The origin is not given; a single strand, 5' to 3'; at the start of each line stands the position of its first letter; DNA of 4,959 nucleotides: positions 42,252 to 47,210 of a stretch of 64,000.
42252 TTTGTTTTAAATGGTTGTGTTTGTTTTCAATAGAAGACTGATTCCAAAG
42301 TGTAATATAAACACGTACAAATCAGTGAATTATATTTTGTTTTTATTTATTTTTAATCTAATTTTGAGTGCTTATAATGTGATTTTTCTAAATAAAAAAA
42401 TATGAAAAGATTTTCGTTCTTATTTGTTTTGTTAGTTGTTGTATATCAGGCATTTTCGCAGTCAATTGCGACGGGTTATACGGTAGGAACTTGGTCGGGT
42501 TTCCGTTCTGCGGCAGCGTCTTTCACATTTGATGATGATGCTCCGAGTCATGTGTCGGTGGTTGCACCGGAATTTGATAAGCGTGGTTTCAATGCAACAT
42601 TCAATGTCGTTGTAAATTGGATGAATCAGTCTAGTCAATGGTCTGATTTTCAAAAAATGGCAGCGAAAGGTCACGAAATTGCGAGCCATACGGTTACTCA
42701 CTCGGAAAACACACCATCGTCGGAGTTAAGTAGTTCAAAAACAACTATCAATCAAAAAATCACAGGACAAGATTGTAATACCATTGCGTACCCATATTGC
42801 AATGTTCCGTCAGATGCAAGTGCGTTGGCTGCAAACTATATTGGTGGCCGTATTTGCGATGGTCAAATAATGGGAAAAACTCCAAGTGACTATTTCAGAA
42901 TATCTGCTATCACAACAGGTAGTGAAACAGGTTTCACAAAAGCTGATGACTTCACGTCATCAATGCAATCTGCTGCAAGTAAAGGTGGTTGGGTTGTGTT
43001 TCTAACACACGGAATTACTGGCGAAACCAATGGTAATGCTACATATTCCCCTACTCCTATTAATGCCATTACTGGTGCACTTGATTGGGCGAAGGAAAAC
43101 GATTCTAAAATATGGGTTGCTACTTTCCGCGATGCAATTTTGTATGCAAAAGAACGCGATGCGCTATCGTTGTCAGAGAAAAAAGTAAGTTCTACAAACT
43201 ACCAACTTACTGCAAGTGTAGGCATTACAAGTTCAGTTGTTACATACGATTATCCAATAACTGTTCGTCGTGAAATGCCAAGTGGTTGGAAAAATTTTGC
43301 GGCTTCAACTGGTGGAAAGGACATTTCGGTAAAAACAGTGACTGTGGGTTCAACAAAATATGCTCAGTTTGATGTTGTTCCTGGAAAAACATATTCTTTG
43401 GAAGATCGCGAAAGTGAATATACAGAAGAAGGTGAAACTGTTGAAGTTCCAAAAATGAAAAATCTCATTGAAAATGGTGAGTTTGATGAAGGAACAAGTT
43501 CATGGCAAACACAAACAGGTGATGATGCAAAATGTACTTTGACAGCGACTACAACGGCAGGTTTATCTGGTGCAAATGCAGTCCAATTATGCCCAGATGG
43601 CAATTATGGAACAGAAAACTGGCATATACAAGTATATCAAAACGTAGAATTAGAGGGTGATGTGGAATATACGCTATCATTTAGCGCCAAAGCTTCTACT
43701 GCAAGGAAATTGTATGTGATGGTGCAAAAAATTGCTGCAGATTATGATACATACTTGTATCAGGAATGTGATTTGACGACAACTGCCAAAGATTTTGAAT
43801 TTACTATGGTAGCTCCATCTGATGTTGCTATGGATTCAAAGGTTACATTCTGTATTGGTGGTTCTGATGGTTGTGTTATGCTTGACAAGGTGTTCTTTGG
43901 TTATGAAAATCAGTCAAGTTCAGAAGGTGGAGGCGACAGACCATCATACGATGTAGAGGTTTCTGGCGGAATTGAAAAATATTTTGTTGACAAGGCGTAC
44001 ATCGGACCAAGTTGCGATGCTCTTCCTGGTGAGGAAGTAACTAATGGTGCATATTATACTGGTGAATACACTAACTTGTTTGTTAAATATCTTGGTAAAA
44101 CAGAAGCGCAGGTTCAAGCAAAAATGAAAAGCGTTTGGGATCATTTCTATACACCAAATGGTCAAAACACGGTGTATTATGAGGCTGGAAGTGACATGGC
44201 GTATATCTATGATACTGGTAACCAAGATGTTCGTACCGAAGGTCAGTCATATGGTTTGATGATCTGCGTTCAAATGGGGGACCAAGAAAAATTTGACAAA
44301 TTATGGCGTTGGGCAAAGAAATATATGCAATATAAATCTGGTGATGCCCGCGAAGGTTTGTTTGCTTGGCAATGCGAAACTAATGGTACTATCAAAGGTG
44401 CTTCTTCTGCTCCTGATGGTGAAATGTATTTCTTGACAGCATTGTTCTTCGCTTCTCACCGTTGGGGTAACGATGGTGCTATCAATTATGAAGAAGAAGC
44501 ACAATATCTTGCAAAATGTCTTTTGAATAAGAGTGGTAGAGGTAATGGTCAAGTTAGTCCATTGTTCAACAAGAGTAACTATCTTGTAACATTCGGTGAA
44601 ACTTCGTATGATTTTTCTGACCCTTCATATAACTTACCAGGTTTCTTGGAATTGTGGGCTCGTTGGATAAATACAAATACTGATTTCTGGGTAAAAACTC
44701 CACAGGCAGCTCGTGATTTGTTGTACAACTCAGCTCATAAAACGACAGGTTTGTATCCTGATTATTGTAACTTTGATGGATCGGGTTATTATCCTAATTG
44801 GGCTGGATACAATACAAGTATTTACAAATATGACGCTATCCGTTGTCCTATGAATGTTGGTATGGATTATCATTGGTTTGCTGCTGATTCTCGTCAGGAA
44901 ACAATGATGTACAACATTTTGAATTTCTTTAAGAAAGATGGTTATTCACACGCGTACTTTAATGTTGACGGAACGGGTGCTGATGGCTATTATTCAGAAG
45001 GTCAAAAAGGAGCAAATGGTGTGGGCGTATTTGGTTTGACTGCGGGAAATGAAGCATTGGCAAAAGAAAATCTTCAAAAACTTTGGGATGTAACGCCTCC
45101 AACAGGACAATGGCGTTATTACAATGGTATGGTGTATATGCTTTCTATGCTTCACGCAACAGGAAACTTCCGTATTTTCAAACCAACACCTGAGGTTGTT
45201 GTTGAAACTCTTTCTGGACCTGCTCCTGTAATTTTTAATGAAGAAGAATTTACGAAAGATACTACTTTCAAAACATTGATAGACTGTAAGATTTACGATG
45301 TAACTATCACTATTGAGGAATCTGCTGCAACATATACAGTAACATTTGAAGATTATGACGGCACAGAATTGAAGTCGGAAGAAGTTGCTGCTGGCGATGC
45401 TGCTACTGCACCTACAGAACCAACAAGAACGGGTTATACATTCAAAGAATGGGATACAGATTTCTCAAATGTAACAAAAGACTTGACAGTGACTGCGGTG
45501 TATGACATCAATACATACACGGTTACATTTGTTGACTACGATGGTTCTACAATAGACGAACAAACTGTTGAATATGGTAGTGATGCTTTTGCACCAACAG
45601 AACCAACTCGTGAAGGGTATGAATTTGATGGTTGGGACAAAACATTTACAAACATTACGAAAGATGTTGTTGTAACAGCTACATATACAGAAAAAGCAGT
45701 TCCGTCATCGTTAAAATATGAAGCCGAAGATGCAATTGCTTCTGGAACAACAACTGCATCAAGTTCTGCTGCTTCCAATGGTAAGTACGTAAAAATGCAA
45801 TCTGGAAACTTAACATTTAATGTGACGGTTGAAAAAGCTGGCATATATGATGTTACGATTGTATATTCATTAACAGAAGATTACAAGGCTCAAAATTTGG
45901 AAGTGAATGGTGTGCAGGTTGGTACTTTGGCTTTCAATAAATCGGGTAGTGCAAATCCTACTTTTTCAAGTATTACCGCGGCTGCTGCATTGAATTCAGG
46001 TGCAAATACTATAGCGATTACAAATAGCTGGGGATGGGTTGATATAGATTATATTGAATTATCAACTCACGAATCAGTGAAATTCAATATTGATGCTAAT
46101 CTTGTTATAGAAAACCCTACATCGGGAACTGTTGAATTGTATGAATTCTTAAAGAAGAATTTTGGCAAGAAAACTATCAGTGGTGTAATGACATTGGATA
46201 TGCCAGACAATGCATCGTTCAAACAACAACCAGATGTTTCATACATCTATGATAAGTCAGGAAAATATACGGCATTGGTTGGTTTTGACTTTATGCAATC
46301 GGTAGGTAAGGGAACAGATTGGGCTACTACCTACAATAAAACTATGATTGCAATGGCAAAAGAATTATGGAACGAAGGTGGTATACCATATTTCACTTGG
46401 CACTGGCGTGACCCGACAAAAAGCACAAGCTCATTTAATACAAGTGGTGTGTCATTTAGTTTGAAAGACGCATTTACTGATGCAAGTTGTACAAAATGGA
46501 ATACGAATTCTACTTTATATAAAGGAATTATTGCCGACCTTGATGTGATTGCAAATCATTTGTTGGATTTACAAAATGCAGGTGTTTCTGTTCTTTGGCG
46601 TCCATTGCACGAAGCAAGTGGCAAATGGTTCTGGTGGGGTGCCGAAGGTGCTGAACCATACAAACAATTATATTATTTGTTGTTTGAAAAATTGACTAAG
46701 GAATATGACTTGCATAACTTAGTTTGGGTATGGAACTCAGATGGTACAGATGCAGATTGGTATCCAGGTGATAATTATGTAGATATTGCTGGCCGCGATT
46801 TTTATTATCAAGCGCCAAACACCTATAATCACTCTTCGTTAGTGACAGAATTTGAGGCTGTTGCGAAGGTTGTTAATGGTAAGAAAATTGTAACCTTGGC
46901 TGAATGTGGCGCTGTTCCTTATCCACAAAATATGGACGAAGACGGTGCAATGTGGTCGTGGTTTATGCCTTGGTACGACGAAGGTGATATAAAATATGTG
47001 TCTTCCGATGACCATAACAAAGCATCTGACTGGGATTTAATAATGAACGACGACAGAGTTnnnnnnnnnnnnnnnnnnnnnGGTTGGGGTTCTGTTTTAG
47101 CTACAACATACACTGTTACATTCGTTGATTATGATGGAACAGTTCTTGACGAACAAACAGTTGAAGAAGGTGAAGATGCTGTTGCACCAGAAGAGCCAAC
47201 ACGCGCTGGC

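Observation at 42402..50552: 2716-aa T9SS-secreted enzyme fusing CE4 esterase, GH8 and GH26 glycosidases, encoded outside any PUL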

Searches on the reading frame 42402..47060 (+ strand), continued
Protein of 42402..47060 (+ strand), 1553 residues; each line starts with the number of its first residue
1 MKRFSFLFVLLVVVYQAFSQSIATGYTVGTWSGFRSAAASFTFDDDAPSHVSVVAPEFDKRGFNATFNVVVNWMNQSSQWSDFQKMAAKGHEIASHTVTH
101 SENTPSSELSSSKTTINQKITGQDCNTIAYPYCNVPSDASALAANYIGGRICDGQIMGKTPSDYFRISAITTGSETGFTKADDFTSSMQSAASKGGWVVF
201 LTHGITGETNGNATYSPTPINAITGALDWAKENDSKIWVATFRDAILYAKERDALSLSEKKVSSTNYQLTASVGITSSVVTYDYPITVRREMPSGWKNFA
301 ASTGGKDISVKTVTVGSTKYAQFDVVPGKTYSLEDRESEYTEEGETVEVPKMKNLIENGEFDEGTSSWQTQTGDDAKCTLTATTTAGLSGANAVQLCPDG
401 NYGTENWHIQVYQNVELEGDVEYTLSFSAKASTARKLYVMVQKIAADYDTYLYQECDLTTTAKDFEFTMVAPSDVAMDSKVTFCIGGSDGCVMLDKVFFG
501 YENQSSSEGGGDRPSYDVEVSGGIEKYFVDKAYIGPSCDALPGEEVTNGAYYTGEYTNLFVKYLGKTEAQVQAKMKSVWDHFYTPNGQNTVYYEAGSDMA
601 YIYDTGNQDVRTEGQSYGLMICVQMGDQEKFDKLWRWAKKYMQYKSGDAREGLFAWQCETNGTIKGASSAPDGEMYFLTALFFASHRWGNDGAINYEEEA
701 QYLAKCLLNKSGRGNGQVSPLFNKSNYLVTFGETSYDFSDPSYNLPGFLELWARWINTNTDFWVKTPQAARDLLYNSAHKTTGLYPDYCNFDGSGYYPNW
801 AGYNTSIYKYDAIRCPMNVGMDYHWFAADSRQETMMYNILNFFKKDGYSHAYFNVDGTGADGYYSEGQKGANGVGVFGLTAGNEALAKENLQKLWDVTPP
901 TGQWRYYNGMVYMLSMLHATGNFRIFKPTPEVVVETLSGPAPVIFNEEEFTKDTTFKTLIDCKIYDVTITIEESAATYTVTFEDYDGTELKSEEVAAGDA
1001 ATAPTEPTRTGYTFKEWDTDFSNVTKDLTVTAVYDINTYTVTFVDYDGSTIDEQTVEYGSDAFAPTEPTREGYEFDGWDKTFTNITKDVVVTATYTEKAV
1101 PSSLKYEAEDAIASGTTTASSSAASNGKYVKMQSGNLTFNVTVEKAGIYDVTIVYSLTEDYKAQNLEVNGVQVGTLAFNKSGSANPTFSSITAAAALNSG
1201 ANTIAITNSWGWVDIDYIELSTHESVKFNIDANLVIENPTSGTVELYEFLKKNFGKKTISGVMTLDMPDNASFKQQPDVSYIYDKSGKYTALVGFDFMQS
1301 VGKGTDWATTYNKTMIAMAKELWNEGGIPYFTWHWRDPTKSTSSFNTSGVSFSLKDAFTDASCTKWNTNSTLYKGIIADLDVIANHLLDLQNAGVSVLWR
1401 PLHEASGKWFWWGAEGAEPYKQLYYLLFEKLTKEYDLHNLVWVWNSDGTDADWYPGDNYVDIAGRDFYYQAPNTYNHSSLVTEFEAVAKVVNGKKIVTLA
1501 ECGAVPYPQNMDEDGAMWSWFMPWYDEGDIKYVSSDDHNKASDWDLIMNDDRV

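Call 39: search_protein_families(library=pfam, proteins=[L024:1130-4369:+, L024:4396-6066:+, L024:6091-7338:+, L024:7372-9513:+, L024:9671-11377:+, L027:1112-4252:+, L027:4270-5961:+, L022:1268-4507:+, L022:4534-6207:+], max_evalue=0.00001)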
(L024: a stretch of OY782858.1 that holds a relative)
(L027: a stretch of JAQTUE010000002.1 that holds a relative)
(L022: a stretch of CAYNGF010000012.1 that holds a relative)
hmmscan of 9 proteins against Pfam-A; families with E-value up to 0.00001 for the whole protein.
L024:1130-4369:+ (1080 aa): 3 families
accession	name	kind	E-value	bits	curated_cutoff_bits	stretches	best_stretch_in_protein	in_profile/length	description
PF13715.12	CarbopepD_reg_2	-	3.4e-19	69.1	32.2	1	27-106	1-87/88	CarboxypepD_reg-like domain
PF07715.20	Plug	-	3.6e-15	56.8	23.9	1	116-245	3-107/107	TonB-dependent Receptor Plug Domain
PF13620.12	CarboxypepD_reg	-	3.3e-09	37.4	32.3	1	26-86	1-67/82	Carboxypeptidase regulatory-like domain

L024:4396-6066:+ (557 aa): 2 families
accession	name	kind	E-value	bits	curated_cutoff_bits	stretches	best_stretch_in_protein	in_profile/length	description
PF07980.17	SusD_RagB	-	2.5e-23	83.6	23.1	1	304-546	39-294/297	SusD family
PF14322.12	SusD-like_3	-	7.7e-19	69.1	27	1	102-219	80-191/191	Starch-binding associating with outer membrane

L024:6091-7338:+ (416 aa): 1 family
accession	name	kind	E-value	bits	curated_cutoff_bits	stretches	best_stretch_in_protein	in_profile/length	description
PF18329.7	SGBP_B_XBD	-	4.6e-47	161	26.4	1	217-414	1-186/186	Surface glycan-binding protein B xyloglucan binding domain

L024:7372-9513:+ (714 aa): 3 families
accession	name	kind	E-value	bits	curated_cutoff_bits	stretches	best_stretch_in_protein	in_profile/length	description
PF01833.30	TIG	-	1.1e-22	80.3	20.9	1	288-354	1-72/84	IPT/TIG domain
PF09099.16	Qn_am_d_aIII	-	2.2e-10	41.2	22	0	122-189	5-72/82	Quinohemoprotein amine dehydrogenase, alpha subunit domain III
PF18329.7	SGBP_B_XBD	-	1e-08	36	26.4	1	540-697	3-184/186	Surface glycan-binding protein B xyloglucan binding domain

L024:9671-11377:+ (569 aa): 3 families
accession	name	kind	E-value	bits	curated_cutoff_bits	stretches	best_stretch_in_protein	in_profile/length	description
PF02156.21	Glyco_hydro_26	-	1.1e-74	252.1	20.2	1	262-563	1-310/311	Glycosyl hydrolase family 26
PF16990.11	CBM_35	-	1.9e-22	80.2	28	1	131-246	1-119/121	Carbohydrate binding module (family 35)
PF13205.12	Big_5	-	1e-11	45.9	23.6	1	27-122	1-105/105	Bacterial Ig-like domain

L027:1112-4252:+ (1047 aa): 3 families
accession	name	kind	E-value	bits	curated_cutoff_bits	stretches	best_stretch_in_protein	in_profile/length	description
PF07715.20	Plug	-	2.9e-19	70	23.9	1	116-234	3-107/107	TonB-dependent Receptor Plug Domain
PF13715.12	CarbopepD_reg_2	-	1.7e-17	63.7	32.2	1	27-106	1-87/88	CarboxypepD_reg-like domain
PF13620.12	CarboxypepD_reg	-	6e-08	33.4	32.3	1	26-85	1-65/82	Carboxypeptidase regulatory-like domain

L027:4270-5961:+ (564 aa): 2 families
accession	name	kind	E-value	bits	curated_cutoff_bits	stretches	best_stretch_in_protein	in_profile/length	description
PF07980.17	SusD_RagB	-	1.3e-26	94.4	23.1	1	271-555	2-292/297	SusD family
PF14322.12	SusD-like_3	-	4.7e-17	63.3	27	1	92-219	68-191/191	Starch-binding associating with outer membrane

L022:1268-4507:+ (1080 aa): 3 families
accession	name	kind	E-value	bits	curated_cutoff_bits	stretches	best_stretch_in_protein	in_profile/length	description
PF13715.12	CarbopepD_reg_2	-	7.2e-18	64.8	32.2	1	27-106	1-87/88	CarboxypepD_reg-like domain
PF07715.20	Plug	-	2.9e-15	57.1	23.9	1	116-245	3-107/107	TonB-dependent Receptor Plug Domain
PF13620.12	CarboxypepD_reg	-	1.8e-09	38.3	32.3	1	26-87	1-68/82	Carboxypeptidase regulatory-like domain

L022:4534-6207:+ (558 aa): 2 families
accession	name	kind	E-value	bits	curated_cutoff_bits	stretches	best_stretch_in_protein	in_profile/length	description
PF07980.17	SusD_RagB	-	6e-23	82.4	23.1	1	307-546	41-293/297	SusD family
PF14322.12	SusD-like_3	-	1.1e-18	68.7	27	1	108-219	86-191/191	Starch-binding associating with outer membrane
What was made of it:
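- Closest known: CBM35-GH26 endo-beta-1,4-mannanases: PaMan26A. Different: In Paludibacter the stand-alone relatives are PUL-encoded (call 39).
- Paludibacter CBM35-GH26 relatives sit right after SusC-SusD-SGBP (call 39). Related Paludibacter genomes use classic PULs for CBM35-GH26 (call 39).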

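Call 43: search_protein_families(library=pfam, proteins=[L007:18780-19640:-, L007:19823-22774:-, L007:22798-23490:-, L007:23505-24695:-, L007:24743-26317:-, L013:1830-3473:+, L010:2002-2838:+, L084:6995-7759:+], max_evalue=0.001)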
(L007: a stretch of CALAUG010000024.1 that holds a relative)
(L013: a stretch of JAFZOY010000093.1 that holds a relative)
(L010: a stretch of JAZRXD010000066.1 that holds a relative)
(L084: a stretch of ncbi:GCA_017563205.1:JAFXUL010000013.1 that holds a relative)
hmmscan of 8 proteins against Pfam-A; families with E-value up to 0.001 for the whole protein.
L007:18780-19640:- (287 aa): 1 family
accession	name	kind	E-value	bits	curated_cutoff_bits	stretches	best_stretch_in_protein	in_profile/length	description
PF01569.27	PAP2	-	1.1e-18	67.7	27.2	1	144-266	5-127/130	PAP2 superfamily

L007:19823-22774:- (984 aa): 3 families
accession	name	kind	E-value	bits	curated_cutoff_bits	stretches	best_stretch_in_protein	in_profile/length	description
PF07715.20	Plug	-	1.4e-22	80.7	23.9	1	120-238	2-107/107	TonB-dependent Receptor Plug Domain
PF13715.12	CarbopepD_reg_2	-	7.1e-11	42.4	32.2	1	24-111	1-88/88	CarboxypepD_reg-like domain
PF13620.12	CarboxypepD_reg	-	4.9e-06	27.2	32.3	1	23-87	1-64/82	Carboxypeptidase regulatory-like domain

L007:22798-23490:- (231 aa): 0 families

L007:23505-24695:- (397 aa): 3 families
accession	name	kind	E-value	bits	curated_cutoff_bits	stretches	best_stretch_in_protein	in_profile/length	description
PF13585.12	CHU_C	-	7.7e-16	58.4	27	1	309-393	2-86/86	CHU_C Type IX secretion signal domain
PF18911.6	PKD_4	-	7.4e-07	29.6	27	1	43-112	11-76/85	PKD domain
PF13860.13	FlgD_ig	-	1.2e-05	25.7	27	1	329-381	19-78/79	FlgD Ig-like domain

L007:24743-26317:- (525 aa): 0 families

L013:1830-3473:+ (548 aa): 2 families
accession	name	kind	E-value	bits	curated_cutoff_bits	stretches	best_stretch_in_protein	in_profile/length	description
PF01270.23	Glyco_hydro_8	-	1.2e-23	84.2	24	1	100-415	42-338/341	Glycosyl hydrolases family 8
PF09479.16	Flg_new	-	9.4e-10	38.9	27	1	476-533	1-55/65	Listeria-Bacteroides repeat domain (List_Bact_rpt)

L010:2002-2838:+ (279 aa): 1 family
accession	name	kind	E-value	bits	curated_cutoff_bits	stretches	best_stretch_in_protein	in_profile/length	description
PF00457.24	Glyco_hydro_11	-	6.5e-32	111.1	27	1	45-243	2-177/178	Glycosyl hydrolases family 11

L084:6995-7759:+ (255 aa): 1 family
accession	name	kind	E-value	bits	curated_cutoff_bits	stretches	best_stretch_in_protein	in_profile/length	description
PF03629.24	SASA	-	9.3e-45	153.4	24.8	1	6-240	3-225/226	Carbohydrate esterase, sialic acid-specific acetylesterase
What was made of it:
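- Lineage-specific insertions are all xylan-related: GH11 in L010, a second GH8 in L013, a SASA esterase in L084 (call 43). The L007 receptor is followed by a PAP2 gene, not by SusD (call 43). The insertions in orthologues add further catalytic modules (call 43).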

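Call 44: search_protein_families(library=ncbifam, proteins=[L005:18614-18913:+, L013:10299-10598:+], max_evalue=0.01)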
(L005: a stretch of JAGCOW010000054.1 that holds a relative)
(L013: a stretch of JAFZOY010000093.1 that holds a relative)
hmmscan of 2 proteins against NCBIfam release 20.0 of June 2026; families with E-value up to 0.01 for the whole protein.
L005:18614-18913:+ (100 aa): 3 families
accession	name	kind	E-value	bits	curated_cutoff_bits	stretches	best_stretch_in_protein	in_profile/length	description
TIGR04183.1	Por_Secre_tail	domain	1.1e-05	25.4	23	1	44-99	12-71/72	T9SS type A sorting domain-containing protein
NF033708.1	T9SS_Cterm_ChiA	domain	7.9e-05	22.5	40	1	52-97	1-48/55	T9SS sorting signal type C domain-containing protein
NF038113.1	T9SSA_dep_M36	equivalog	0.0017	16.6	885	1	25-93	782-858/869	T9SS-dependent M36 family metallopeptidase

L013:10299-10598:+ (100 aa): 3 families
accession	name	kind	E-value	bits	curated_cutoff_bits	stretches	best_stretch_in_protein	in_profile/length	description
TIGR04183.1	Por_Secre_tail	domain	3e-08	33.5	23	1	44-100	12-72/72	T9SS type A sorting domain-containing protein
NF033708.1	T9SS_Cterm_ChiA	domain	4.6e-05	23.2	40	1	52-90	1-41/55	T9SS sorting signal type C domain-containing protein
NF038113.1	T9SSA_dep_M36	equivalog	0.0082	14.3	885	1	27-90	784-855/869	T9SS-dependent M36 family metallopeptidase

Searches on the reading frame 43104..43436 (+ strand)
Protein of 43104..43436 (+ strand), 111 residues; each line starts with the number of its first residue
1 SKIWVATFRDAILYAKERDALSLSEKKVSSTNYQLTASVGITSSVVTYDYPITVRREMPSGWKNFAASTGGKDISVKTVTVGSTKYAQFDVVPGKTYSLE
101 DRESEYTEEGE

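Call 26: search_protein_families(library=pfam, proteins=[window:43104-43436:+], max_evalue=1)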
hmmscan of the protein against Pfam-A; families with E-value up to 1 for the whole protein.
window:43104-43436:+ (111 aa): 1 family
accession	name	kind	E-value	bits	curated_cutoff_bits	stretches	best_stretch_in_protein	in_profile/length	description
PF10633.15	NPCBM_assoc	-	0.097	13.3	24.4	1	53-96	25-63/78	NPCBM-associated, NEW3 domain of alpha-galactosidase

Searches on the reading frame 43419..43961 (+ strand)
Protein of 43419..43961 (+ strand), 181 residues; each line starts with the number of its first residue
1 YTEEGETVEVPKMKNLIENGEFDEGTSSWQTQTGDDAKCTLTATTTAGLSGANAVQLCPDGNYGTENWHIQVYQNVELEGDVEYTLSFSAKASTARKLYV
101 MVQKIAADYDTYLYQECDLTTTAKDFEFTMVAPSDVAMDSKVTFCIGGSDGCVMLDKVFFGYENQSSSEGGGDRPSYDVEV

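Call 26: search_protein_families(library=pfam, proteins=[window:43419-43961:+], max_evalue=1)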
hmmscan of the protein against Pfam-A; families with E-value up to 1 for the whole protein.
window:43419-43961:+ (181 aa): 3 families
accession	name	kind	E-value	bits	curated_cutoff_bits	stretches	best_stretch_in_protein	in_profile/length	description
PF02018.23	CBM_4_9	-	1.6e-14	54.8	25.9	1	14-144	1-127/136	Carbohydrate binding domain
PF20773.4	InhA-like_MAM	-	0.01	15.8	26.9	1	4-119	16-130/191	Immune inhibitor A-like, MAM domain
PF24804.1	DUF7705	-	0.041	13.1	29.2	1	82-146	66-131/464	Domain of unknown function (DUF7705)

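Call 61: search_solved_structures(query=window:43452-43901:+, max_evalue=0.1)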
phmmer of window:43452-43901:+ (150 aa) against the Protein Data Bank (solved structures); distinct sequences matched with E-value up to 0.1: 7.
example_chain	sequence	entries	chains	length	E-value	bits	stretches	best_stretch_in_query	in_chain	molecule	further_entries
1gui_A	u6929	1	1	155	1.5e-09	41.4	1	49-138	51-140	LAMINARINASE 16A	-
3p6b_A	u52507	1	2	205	0.00069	23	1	5-138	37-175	Cellulose 1,4-beta-cellobiosidase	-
3k4z_A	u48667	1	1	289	0.012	19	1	5-138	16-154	Glycoside hydrolase family 9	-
4mgq_A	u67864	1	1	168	0.025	17.9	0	50-117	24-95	Glycosyl hydrolase family 10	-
5vf3_Z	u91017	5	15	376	0.036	17.5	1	42-135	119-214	Highly immunogenic outer capsid protein | Hoc, highly immunogenic outer capsid protein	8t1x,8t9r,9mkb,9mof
1gu3_A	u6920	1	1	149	0.048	17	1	8-127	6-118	ENDOGLUCANASE C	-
1ulo_A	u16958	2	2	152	0.057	16.8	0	8-122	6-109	ENDOGLUCANASE C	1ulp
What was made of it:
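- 43458..43850 (+): CBM4_9 carbohydrate-binding module, aa 353-483. call 26 (54.8 bits); call 61
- The nearest solved CBM4 relatives bind beta-glucans: the laminarinase CBM4-2, and the CbhA and CenC CBM4 modules (call 61).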
